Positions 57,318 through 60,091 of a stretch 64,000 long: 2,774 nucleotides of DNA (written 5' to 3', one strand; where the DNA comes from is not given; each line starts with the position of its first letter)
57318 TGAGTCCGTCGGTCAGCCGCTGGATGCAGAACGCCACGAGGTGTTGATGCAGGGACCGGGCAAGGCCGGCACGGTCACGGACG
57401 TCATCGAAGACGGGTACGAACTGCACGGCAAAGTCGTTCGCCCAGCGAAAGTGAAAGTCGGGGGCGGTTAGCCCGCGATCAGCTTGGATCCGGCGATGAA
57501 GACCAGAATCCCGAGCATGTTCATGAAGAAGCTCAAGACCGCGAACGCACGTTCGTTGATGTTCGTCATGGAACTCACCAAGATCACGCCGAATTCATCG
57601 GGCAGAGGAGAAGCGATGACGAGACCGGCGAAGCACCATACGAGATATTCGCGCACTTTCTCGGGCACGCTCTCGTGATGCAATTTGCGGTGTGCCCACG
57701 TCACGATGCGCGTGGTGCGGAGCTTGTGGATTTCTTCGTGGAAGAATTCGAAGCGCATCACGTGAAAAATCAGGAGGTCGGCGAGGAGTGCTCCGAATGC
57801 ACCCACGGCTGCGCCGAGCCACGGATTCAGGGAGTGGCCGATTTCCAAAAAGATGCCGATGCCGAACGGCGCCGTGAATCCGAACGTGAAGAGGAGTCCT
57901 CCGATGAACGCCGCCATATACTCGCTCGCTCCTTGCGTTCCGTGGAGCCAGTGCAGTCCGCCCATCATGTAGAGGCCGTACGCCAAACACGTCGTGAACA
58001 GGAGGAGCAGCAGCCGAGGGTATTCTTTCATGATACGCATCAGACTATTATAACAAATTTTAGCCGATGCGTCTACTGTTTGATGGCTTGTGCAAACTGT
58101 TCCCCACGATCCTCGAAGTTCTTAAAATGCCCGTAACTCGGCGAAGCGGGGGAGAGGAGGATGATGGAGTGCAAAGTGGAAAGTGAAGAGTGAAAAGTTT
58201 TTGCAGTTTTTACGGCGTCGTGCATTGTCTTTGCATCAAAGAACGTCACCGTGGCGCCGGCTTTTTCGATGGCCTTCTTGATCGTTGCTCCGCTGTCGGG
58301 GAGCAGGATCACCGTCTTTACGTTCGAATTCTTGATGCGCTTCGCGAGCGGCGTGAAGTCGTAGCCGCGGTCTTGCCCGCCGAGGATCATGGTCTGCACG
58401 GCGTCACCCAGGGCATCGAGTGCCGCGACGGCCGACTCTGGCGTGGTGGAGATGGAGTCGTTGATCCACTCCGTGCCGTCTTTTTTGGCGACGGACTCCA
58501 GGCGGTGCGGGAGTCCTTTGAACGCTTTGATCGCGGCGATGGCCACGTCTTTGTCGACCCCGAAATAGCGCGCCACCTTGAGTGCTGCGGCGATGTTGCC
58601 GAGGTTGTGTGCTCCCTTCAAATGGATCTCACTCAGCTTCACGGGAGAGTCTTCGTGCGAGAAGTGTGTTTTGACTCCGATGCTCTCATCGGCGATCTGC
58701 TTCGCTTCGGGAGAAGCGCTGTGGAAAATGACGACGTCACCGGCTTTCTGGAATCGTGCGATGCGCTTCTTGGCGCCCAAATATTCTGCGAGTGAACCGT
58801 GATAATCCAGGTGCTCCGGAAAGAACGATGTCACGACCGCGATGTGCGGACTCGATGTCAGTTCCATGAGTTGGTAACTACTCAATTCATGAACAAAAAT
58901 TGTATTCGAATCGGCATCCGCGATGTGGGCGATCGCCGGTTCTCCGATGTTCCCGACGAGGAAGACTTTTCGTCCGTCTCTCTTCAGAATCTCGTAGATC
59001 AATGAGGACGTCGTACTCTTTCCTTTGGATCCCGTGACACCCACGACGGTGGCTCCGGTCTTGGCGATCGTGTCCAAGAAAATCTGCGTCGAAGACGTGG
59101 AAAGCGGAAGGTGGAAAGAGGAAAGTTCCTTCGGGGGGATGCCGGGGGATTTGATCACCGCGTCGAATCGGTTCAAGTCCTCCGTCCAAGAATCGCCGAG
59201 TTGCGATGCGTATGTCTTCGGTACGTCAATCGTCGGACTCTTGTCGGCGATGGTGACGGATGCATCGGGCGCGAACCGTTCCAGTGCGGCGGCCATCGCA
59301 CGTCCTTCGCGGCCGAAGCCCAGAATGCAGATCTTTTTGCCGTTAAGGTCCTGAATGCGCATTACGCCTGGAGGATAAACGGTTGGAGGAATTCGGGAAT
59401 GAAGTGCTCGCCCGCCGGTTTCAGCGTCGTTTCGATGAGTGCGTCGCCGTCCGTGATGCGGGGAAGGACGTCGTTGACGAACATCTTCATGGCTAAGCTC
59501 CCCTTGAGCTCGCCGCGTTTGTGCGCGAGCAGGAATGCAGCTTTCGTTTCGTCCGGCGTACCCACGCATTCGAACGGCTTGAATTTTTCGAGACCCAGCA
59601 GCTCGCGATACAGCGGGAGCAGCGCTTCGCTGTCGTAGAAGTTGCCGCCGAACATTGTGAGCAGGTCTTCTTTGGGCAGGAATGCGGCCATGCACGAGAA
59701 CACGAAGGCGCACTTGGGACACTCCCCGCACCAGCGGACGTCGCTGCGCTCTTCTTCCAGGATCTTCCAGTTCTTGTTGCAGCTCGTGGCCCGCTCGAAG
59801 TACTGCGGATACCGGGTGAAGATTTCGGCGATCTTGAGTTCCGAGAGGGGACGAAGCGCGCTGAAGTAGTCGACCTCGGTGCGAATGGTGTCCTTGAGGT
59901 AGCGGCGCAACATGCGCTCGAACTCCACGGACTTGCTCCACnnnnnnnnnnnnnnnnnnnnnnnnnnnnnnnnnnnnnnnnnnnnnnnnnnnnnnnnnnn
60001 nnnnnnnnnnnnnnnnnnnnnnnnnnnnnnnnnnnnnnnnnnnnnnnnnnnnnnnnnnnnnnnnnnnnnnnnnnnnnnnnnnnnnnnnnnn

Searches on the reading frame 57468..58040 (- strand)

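Call 32: search_protein_families(library=pfam, proteins=[window:57468-58040:-], max_evalue=0.001)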
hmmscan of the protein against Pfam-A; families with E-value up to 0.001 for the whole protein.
window:57468-58040:- (190 aa): 1 family
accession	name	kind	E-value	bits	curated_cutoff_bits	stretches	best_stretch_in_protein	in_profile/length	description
PF09335.16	VTT_dom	-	3.3e-05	24.8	33.9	1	68-182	11-118/123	VTT domain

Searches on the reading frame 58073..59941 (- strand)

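Call 32: search_protein_families(library=pfam, proteins=[window:58073-59941:-], max_evalue=0.001)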
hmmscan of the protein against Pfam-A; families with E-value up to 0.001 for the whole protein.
window:58073-59941:- (622 aa): 3 families
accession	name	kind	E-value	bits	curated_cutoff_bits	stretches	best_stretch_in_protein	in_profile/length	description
PF08245.18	Mur_ligase_M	-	2.2e-23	83.7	24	1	302-419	1-134/200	Mur ligase middle domain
PF02875.26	Mur_ligase_C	-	8.7e-12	46.4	28.4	1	479-581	1-112/127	Mur ligase, glutamate ligase domain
PF02826.25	2-Hacid_dh_C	-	0.00023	21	25.1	0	193-240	28-73/178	D-isomer specific 2-hydroxyacid dehydrogenase, NAD binding domain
